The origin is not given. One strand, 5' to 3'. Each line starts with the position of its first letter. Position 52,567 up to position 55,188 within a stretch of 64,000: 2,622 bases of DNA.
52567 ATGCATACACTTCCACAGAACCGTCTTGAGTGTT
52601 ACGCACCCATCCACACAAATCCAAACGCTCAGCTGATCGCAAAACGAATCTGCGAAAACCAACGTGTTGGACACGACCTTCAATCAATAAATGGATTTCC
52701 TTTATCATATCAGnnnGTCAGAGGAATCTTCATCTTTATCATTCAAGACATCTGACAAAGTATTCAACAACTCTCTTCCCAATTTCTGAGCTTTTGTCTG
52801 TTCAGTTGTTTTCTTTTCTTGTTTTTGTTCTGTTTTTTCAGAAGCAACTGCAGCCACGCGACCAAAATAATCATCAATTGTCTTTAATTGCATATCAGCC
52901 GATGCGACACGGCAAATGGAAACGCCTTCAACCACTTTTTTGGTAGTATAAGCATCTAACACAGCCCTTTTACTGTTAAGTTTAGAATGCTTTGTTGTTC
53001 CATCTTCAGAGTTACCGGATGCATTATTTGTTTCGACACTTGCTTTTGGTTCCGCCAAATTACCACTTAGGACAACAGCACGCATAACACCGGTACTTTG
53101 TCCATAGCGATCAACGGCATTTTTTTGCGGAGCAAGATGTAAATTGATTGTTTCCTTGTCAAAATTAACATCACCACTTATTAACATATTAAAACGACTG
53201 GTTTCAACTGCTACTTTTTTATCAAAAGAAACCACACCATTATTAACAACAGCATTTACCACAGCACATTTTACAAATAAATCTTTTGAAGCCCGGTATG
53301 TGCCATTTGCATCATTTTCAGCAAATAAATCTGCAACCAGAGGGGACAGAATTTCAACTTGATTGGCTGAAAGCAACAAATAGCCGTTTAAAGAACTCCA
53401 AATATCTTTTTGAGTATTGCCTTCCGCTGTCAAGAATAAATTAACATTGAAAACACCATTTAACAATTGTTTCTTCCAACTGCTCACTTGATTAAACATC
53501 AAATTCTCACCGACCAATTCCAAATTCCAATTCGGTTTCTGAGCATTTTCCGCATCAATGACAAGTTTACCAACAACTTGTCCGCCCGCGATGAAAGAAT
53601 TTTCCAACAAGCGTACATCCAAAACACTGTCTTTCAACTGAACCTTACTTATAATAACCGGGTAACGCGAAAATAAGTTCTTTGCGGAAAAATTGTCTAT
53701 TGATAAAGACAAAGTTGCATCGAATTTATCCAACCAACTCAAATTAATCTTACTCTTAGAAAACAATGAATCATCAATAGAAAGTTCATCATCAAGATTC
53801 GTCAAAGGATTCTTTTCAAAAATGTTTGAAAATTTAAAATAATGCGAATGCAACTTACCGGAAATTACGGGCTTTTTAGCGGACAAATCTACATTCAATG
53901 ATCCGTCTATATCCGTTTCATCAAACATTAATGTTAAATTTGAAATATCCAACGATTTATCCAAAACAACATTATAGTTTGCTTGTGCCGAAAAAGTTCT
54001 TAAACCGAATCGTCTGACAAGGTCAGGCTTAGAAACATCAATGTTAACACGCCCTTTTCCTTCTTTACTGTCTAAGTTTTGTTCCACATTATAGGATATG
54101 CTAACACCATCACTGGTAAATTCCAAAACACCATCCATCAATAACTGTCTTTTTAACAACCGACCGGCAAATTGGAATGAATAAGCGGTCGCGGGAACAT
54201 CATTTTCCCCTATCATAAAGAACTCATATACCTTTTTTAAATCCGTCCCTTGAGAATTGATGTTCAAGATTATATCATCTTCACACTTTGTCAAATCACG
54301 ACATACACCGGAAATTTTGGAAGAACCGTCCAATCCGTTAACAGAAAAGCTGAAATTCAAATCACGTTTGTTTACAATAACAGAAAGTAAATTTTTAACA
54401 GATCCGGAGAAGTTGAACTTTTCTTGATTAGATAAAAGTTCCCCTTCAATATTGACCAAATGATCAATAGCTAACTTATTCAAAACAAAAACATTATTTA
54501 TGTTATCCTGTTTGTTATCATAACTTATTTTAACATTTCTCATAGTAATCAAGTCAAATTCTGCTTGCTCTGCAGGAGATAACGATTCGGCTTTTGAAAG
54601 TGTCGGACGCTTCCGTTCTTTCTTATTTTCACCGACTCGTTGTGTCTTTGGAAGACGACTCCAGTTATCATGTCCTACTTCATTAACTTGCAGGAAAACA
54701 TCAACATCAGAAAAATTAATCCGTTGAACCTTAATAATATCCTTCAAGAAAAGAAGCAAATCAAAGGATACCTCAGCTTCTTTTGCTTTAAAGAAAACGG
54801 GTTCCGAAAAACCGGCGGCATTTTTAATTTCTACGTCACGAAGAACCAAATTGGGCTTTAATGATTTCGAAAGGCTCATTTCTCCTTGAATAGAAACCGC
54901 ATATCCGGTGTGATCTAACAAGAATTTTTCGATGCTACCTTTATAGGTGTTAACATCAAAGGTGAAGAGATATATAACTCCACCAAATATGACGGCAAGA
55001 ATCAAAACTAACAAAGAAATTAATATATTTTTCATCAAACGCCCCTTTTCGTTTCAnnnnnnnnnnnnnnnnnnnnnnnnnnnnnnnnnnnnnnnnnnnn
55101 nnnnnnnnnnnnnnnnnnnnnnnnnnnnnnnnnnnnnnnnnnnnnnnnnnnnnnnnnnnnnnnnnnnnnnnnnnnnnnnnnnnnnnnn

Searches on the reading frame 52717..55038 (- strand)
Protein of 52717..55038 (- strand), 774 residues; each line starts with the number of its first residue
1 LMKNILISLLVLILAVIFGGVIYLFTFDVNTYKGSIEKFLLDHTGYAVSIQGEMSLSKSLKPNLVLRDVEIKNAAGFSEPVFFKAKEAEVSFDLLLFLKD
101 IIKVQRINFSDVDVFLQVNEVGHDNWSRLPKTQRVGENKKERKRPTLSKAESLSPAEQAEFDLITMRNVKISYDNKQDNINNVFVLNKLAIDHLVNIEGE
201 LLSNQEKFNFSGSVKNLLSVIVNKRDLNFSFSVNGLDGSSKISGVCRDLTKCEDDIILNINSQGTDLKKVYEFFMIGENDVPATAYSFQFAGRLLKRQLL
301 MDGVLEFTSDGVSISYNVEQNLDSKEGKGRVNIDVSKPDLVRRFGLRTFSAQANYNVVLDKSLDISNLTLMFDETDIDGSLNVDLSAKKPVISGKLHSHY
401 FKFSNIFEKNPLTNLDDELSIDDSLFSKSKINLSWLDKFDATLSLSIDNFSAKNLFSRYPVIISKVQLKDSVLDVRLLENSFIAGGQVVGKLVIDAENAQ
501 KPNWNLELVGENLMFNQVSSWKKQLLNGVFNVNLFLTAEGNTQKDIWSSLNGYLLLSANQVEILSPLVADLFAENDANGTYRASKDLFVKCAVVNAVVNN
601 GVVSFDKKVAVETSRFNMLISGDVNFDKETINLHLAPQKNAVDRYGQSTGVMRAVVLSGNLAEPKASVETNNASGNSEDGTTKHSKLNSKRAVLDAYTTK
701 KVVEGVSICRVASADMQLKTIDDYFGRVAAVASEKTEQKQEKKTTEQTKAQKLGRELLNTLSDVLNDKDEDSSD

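Call 61: search_protein_families(library=pfam, proteins=[window:52717-55038:-], max_evalue=0.00001)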
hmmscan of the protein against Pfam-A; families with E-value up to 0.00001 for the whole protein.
window:52717-55038:- (774 aa): 1 family
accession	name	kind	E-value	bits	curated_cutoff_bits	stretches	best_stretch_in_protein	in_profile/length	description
PF05170.20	AsmA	-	3.2e-16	59.7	29.8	1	5-179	8-177/607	AsmA family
